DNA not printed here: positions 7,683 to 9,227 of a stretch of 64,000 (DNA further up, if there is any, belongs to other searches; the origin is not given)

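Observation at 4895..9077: Rewired near-IR switch: BphP1 plus an HTH-less PpsR2 plus heme oxygenase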

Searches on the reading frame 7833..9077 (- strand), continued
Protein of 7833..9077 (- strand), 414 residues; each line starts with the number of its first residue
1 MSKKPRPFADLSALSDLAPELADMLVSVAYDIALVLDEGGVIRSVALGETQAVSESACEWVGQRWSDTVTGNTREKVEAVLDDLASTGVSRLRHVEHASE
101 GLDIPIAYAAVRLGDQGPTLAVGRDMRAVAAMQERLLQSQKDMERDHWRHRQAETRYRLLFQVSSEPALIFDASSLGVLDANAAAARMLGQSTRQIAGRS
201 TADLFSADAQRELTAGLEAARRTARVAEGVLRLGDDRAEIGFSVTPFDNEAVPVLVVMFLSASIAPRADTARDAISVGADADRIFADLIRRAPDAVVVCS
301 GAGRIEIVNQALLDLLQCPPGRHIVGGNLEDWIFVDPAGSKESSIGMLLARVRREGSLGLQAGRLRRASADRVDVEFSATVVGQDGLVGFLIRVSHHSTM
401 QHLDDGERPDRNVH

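Call 18: find_related_loci(query=A1, collection=genome_contigs, flank=10000)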
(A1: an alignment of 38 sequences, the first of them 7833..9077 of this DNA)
Query A1 (414 aa) in genome_contigs; peptide patterns used: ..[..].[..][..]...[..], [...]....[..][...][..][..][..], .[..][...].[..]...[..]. (x = any residue, [..] = any of these).
600 stretches matched a pattern (row limit reached: there are more); 457 encode a relative of the query (tblastn E <= 1e-3); the best 80 are kept; 80 distinct loci.
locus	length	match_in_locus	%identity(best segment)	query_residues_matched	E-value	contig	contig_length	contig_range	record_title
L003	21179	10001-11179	40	10-414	2e-82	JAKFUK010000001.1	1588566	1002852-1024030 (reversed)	MAG: Nevskia sp. isolate D1_Bin_22 D1_0000001, whole genome shotgun sequence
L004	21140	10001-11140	43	1-393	2e-81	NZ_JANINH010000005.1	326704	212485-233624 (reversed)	Methyloversatilis sp. XJ19-13 Scaffold5, whole genome shotgun sequence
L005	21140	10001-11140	42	1-393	4e-81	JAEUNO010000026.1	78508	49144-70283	MAG: Methyloversatilis sp. isolate new MAG-175 k141_2823209, whole genome shotgun sequence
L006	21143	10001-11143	43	1-394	9e-81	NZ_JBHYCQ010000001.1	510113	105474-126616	MAG: Methyloversatilis sp. isolate CCAP1403_21_bin-005 CCAP1403_21_bin-005_c1, whole genome shotgun sequence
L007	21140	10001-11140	42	1-395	3e-80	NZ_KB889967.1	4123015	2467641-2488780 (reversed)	Methyloversatilis thermotolerans strain 3t A3Q7DRAFT_scaffold1.1, whole genome shotgun sequence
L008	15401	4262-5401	41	1-393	4e-80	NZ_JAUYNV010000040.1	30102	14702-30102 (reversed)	MAG: Methyloversatilis sp. isolate C4_concoct.bin.34 C4_k141_493611, whole genome shotgun sequence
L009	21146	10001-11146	39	1-393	2e-78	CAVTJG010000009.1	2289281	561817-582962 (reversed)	MAG: uncultured beta proteobacterium isolate MFD05684.bin.1.75 genome assembly, contig: contig_21198, whole genome shotg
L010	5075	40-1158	39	10-394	2e-76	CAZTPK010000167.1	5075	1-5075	MAG TPA_asm: uncultured Gammaproteobacteria bacterium isolate binchicken_co107_315 genome assembly, contig: NODE_33800_l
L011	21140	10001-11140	41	10-402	5e-75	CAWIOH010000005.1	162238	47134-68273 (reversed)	MAG: uncultured beta proteobacterium isolate MFD05442.bin.2.204 genome assembly, contig: contig_16932, whole genome shot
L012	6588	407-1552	40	1-394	1e-73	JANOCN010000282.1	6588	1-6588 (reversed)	MAG: Betaproteobacteria bacterium isolate VAR_17_metabat_379 VAR_17_k141_45243, whole genome shotgun sequence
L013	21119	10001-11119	39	8-392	4e-73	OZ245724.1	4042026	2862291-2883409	MAG: Burkholderiaceae bacterium isolate d4fdec3a-b659-4ed7-a2d6-18b92d11525b genome assembly, chromosome: 1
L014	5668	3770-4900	39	1-393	3e-73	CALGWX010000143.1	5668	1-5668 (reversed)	MAG: uncultured Burkholderiaceae bacterium isolate R1_Bin_METABAT__259_sub_1 genome assembly, contig: c_000000904020, wh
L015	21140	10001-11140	42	9-397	1e-72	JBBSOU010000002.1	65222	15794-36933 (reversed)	MAG: Lysobacterales bacterium isolate LS6_sbin.39 LS6_sbin.39_K_300859_L_65222_cov_28.1979, whole genome shotgun sequenc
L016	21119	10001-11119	38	8-392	2e-71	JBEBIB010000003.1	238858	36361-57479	MAG: Burkholderiaceae bacterium isolate SF1_2_13 NODE_26_length_238858_cov_17.175411, whole genome shotgun sequence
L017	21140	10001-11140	40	1-393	3e-71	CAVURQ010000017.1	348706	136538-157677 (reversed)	MAG: uncultured beta proteobacterium isolate MFD09730.bin.2.111 genome assembly, contig: contig_34115, whole genome shot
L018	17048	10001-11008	43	10-356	3e-71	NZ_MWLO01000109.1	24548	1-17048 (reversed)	Ideonella sp. A 288 EOINJALH_109, whole genome shotgun sequence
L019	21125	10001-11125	39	8-393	5e-71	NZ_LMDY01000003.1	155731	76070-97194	Methylibium sp. Root1272 contig_11, whole genome shotgun sequence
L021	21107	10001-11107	39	12-393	1e-69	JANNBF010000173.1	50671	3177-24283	MAG: Rhizobacter sp. isolate OTE_78_metabat_365 OTE_78_k141_1264068, whole genome shotgun sequence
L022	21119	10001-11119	37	10-394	3e-69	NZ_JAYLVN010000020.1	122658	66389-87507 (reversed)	Variovorax sp. H27-G14 NODE_20_length_122658_cov_20.522505, whole genome shotgun sequence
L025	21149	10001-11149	37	4-395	6e-68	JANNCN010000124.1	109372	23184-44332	MAG: Rhodoferax sp. isolate OTE_78_metabat_171 OTE_78_k141_4099892, whole genome shotgun sequence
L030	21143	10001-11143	39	10-402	2e-67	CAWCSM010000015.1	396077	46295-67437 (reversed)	MAG: uncultured beta proteobacterium isolate MFD05442.bin.2.192 genome assembly, contig: contig_8027, whole genome shotg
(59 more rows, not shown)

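Call 24: search_solved_structures(query=window:7833-9077:-, max_evalue=0.00001, show_alignments=2)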
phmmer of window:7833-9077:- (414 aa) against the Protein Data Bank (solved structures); distinct sequences matched with E-value up to 0.00001: 3.
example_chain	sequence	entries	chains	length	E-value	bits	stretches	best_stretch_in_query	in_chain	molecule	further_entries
4hh2_A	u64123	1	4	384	1.4e-26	96.5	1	13-382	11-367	Transcriptional regulator, PpsR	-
4hh3_A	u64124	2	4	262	1.5e-23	86.6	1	13-215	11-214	Transcriptional regulator, PpsR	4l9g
4l9e_A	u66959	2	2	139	4.2e-10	42.3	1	128-216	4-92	Transcriptional regulator, PpsR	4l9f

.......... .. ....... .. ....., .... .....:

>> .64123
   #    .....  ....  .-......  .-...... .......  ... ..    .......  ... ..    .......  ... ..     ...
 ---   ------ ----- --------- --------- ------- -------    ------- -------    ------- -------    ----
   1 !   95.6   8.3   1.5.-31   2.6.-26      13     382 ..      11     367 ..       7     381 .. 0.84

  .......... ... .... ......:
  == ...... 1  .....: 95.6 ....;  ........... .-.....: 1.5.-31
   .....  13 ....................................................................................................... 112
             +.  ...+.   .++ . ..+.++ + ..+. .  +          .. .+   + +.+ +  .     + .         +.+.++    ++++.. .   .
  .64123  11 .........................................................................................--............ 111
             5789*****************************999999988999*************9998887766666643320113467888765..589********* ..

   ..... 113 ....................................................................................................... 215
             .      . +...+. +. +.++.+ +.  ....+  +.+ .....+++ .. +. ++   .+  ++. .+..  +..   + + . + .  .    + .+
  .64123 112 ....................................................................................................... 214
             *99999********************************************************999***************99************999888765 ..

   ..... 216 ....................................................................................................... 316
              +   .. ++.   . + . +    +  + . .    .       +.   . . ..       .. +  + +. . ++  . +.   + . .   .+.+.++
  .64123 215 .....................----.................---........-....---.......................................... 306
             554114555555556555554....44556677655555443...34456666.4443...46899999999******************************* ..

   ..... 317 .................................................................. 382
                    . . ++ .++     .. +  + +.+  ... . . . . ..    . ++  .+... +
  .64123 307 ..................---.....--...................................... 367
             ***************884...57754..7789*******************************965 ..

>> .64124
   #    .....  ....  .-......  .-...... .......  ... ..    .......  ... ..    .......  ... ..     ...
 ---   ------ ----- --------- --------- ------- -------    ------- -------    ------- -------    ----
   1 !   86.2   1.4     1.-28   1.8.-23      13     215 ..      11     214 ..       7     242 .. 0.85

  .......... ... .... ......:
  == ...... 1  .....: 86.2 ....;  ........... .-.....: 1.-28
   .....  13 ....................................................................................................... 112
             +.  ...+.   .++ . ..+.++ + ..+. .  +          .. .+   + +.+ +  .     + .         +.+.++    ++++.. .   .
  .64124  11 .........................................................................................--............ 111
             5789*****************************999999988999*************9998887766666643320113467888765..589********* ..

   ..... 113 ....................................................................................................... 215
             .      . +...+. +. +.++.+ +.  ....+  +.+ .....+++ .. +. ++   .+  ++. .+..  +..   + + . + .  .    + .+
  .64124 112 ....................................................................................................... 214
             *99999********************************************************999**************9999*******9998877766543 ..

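Call 28: find_encoding_contigs(protein=P0001, flank=10000, max_places=2)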
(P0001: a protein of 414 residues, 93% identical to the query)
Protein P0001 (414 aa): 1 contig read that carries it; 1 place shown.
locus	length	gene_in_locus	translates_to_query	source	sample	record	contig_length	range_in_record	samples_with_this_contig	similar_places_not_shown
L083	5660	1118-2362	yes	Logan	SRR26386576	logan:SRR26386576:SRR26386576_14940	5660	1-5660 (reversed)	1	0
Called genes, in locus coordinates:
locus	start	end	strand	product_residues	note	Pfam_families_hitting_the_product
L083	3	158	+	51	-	?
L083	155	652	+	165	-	PF03073:TspO_MBR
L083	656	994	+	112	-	-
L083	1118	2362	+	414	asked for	PF24820:Diguanyl_cycl_sensor (faint), PF13426:PAS_9 (faint), PF00989:PAS (weak), PF13188:PAS_8 (weak), PF08448:PAS_4 (weak)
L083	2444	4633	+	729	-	PF08446:PAS_2, PF08448:PAS_4 (faint), PF13426:PAS_9 (faint), PF01590:GAF, PF00360:PHY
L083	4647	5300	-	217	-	PF01126:Heme_oxygenase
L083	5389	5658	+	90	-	?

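Call 29: find_encoding_contigs(protein=P0002, flank=10000, max_places=2)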
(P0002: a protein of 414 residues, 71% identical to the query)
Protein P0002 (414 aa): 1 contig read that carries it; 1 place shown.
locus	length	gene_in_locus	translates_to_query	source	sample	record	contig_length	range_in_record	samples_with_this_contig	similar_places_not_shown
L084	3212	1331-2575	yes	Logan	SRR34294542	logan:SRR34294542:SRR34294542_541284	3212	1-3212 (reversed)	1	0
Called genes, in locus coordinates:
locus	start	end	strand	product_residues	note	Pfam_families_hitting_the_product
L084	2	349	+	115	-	?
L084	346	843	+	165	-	PF03073:TspO_MBR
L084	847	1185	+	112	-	-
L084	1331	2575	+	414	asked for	PF24820:Diguanyl_cycl_sensor (faint), PF13426:PAS_9 (faint), PF00989:PAS (weak), PF13188:PAS_8 (weak), PF08448:PAS_4 (weak)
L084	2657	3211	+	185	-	?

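Call 33: search_protein_families(library=pfam, proteins=[L009:9965-11446:+, L012:329-1837:+, L013:9944-11374:+, L017:9974-11359:+, L018:9875-11392:+, L019:9806-11428:+, L021:9881-11422:+, L022:9929-11389:+, L025:9875-11407:+, L030:9911-11395:+], max_evalue=1)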
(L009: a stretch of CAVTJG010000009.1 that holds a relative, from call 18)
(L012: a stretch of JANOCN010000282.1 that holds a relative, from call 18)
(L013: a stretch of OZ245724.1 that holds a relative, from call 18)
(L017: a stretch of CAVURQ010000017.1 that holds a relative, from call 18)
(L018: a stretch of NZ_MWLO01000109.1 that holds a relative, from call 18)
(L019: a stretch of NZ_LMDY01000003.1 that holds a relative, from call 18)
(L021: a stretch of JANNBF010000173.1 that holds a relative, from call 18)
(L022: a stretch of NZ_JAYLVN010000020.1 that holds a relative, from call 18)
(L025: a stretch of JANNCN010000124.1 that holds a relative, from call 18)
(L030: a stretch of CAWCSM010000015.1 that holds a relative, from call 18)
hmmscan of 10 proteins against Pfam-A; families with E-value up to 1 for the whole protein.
L009:9965-11446:+ (494 aa): 11 families
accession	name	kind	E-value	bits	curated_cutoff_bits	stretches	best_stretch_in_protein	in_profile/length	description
PF08448.16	PAS_4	-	6.1e-23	81.6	23.1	3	294-383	2-75/110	PAS fold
PF13188.13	PAS_8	-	3.1e-17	62.2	21.8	2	169-223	2-52/65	PAS domain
PF00989.32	PAS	-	5.4e-17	62.3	22.6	2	169-268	2-106/113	PAS fold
PF13426.13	PAS_9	-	4.8e-13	49.7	27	2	179-266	2-90/103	PAS domain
PF02954.25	HTH_8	-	3.7e-11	43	22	1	436-473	4-41/42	Bacterial regulatory protein, Fis family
PF24820.1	Diguanyl_cycl_sensor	-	1.9e-09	37.8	28.1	1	40-111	4-74/109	Diguanylate cyclase-like sensor domain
PF18024.7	HTH_50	-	0.00045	20.3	27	1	431-477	5-50/50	Helix-turn-helix domain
PF12860.13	PAS_7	-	0.0021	18.7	27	0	294-336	2-44/115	PAS fold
PF13518.12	HTH_28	-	0.036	14.6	25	1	442-469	6-31/52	Helix-turn-helix domain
PF12728.13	HTH_17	-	0.14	12.9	27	1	456-476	7-27/51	Helix-turn-helix domain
PF08446.17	PAS_2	-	0.15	13.2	21.4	1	181-238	18-75/107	PAS fold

L012:329-1837:+ (503 aa): 8 families
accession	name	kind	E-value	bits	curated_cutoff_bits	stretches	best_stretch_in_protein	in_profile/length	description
PF00989.32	PAS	-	6.9e-19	68.4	22.6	2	302-406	3-110/113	PAS fold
PF08448.16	PAS_4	-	6.7e-16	58.9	23.1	3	55-152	4-104/110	PAS fold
PF13426.13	PAS_9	-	1.7e-13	51.2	27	2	193-249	2-58/103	PAS domain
PF13188.13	PAS_8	-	2e-13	50.1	21.8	2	182-235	1-50/65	PAS domain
PF24820.1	Diguanyl_cycl_sensor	-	2.5e-08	34.2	28.1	1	56-124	6-73/109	Diguanylate cyclase-like sensor domain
PF12860.13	PAS_7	-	0.00011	22.7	27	1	310-356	5-51/115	PAS fold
PF08670.17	MEKHLA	-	0.00035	20.9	23.7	1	178-252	24-98/143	MEKHLA domain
PF12857.13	TOBE_3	-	0.062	13.7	27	1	355-399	5-53/59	TOBE-like domain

L013:9944-11374:+ (477 aa): 10 families
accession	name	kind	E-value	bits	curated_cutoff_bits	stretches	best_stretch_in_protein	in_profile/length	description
PF00989.32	PAS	-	9.1e-21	74.4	22.6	2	169-265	2-101/113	PAS fold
PF08448.16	PAS_4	-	3e-13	50.4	23.1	3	293-337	2-45/110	PAS fold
PF13188.13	PAS_8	-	2.2e-12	46.8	21.8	2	288-337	3-48/65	PAS domain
PF13426.13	PAS_9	-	1e-10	42.2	27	2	179-265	2-89/103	PAS domain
PF24820.1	Diguanyl_cycl_sensor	-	7.5e-08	32.7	28.1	1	291-337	1-46/109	Diguanylate cyclase-like sensor domain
PF12860.13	PAS_7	-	0.0003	21.3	27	1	293-325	2-34/115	PAS fold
PF22451.2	NirdL-like_HTH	-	0.019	15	27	1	455-475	23-43/47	Siroheme decarboxylase NirDL-like HTH domain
PF08670.17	MEKHLA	-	0.049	14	23.7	1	164-238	24-98/143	MEKHLA domain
PF11964.13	SpoIIAA-like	-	0.081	14.1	25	1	260-316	26-82/106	SpoIIAA-like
PF08446.17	PAS_2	-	0.12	13.6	21.4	1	181-264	18-98/107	PAS fold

L017:9974-11359:+ (462 aa): 8 families
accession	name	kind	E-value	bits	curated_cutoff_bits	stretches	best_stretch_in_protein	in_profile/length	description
PF00989.32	PAS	-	1.4e-18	67.3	22.6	3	285-389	4-111/113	PAS fold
PF08448.16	PAS_4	-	9.1e-15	55.3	23.1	3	37-135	4-105/110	PAS fold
PF13426.13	PAS_9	-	1.8e-12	47.9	27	2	293-385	2-93/103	PAS domain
PF13188.13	PAS_8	-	5.9e-12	45.5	21.8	2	165-215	2-53/65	PAS domain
PF24820.1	Diguanyl_cycl_sensor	-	7.9e-09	35.9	28.1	1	38-103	6-70/109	Diguanylate cyclase-like sensor domain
PF02954.25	HTH_8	-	0.00024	21.2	22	1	428-458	5-35/42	Bacterial regulatory protein, Fis family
PF08446.17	PAS_2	-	0.00082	20.5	21.4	1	177-259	18-98/107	PAS fold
PF12860.13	PAS_7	-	0.1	13.2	27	0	289-320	2-33/115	PAS fold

L018:9875-11392:+ (506 aa): 8 families
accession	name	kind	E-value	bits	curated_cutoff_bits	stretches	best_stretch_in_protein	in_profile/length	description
PF08448.16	PAS_4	-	1.6e-16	60.9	23.1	3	197-288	4-92/110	PAS fold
PF00989.32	PAS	-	6.2e-15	55.6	22.6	2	189-289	2-101/113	PAS fold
PF13188.13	PAS_8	-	2.8e-14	52.8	21.8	2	189-237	2-50/65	PAS domain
PF13426.13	PAS_9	-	3.5e-10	40.5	27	2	320-376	1-58/103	PAS domain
PF24820.1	Diguanyl_cycl_sensor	-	3.8e-09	36.9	28.1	2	195-253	3-60/109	Diguanylate cyclase-like sensor domain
PF02954.25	HTH_8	-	6.5e-05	23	22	1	451-486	5-40/42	Bacterial regulatory protein, Fis family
PF12860.13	PAS_7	-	0.0011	19.5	27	1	319-366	4-51/115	PAS fold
PF12614.13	RRF_GI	-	0.19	12.3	26.8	1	398-447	62-111/126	Ribosome recycling factor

L019:9806-11428:+ (541 aa): 9 families
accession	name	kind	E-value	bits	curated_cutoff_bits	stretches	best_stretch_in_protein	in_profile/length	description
PF00989.32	PAS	-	1.9e-22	79.8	22.6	2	336-441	4-112/113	PAS fold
PF08448.16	PAS_4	-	6.4e-17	62.2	23.1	3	339-438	1-99/110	PAS fold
PF13188.13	PAS_8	-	2.5e-13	49.8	21.8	2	215-257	2-43/65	PAS domain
PF24820.1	Diguanyl_cycl_sensor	-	1.4e-12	47.9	28.1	3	88-156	6-73/109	Diguanylate cyclase-like sensor domain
PF13426.13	PAS_9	-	8.7e-12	45.7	27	2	344-427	2-84/103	PAS domain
PF02954.25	HTH_8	-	2.6e-08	33.9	22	1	487-520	5-38/42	Bacterial regulatory protein, Fis family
PF12860.13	PAS_7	-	0.016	15.8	27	1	339-367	1-29/115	PAS fold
PF22071.2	FAP42_B2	-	0.028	15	27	1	479-521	19-61/108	FAP42 domain B2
PF13384.12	HTH_23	-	0.11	12.8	24.6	1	487-523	5-40/50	Homeodomain-like domain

L021:9881-11422:+ (514 aa): 8 families
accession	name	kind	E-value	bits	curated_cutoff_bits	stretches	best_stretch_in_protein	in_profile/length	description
PF08448.16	PAS_4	-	2.9e-22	79.4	23.1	3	309-414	2-106/110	PAS fold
PF00989.32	PAS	-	1.3e-20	73.9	22.6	3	185-284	2-106/113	PAS fold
PF13426.13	PAS_9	-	1.2e-13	51.6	27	3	312-405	1-93/103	PAS domain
PF13188.13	PAS_8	-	9.6e-13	48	21.8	2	303-348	2-47/65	PAS domain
PF24820.1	Diguanyl_cycl_sensor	-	8.2e-12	45.5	28.1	3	57-126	4-73/109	Diguanylate cyclase-like sensor domain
PF02954.25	HTH_8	-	0.00047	20.3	22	1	450-488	2-40/42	Bacterial regulatory protein, Fis family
PF12860.13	PAS_7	-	0.0016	19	27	1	308-350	1-43/115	PAS fold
PF08447.18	PAS_3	-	0.048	14.4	25.6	1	80-124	11-55/89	PAS fold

L022:9929-11389:+ (487 aa): 6 families
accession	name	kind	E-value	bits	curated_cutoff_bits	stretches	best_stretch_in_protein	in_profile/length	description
PF00989.32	PAS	-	7.6e-18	65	22.6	2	172-267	2-100/113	PAS fold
PF08448.16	PAS_4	-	4.2e-14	53.1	23.1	3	296-344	2-49/110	PAS fold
PF13188.13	PAS_8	-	1.8e-13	50.3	21.8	2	172-215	2-45/65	PAS domain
PF13426.13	PAS_9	-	5e-10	40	27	2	182-248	2-68/103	PAS domain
PF24820.1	Diguanyl_cycl_sensor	-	1.5e-08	35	28.1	2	178-235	3-59/109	Diguanylate cyclase-like sensor domain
PF12860.13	PAS_7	-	9.5e-05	23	27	1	296-337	2-43/115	PAS fold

L025:9875-11407:+ (511 aa): 8 families
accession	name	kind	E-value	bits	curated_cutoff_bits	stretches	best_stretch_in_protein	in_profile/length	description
PF08448.16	PAS_4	-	1.1e-16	61.5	23.1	3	322-415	1-78/110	PAS fold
PF00989.32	PAS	-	1.1e-15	58.1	22.6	2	318-422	3-110/113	PAS fold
PF13426.13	PAS_9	-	5.6e-13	49.5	27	2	209-292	2-86/103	PAS domain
PF13188.13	PAS_8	-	8.7e-13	48.1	21.8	2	199-239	2-43/65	PAS domain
PF24820.1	Diguanyl_cycl_sensor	-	1.7e-08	34.8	28.1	1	67-140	4-73/109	Diguanylate cyclase-like sensor domain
PF12860.13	PAS_7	-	4.6e-06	27.2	27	1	323-372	2-51/115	PAS fold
PF08670.17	MEKHLA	-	0.0037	17.6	23.7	1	195-262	25-92/143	MEKHLA domain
PF08446.17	PAS_2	-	0.032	15.4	21.4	1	211-280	18-88/107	PAS fold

L030:9911-11395:+ (495 aa): 7 families
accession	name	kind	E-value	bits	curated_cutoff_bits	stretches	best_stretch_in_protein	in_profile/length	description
PF00989.32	PAS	-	8.8e-17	61.6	22.6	2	298-403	3-112/113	PAS fold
PF08448.16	PAS_4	-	2.1e-15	57.3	23.1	3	50-149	4-106/110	PAS fold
PF13188.13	PAS_8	-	4.1e-14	52.3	21.8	2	178-230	2-53/65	PAS domain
PF13426.13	PAS_9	-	3.7e-10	40.4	27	2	188-273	2-88/103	PAS domain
PF24820.1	Diguanyl_cycl_sensor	-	9.4e-09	35.6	28.1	2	52-120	7-74/109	Diguanylate cyclase-like sensor domain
PF02954.25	HTH_8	-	6.3e-07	29.5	22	1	443-481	3-41/42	Bacterial regulatory protein, Fis family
PF12860.13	PAS_7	-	0.022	15.3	27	0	306-344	5-43/115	PAS fold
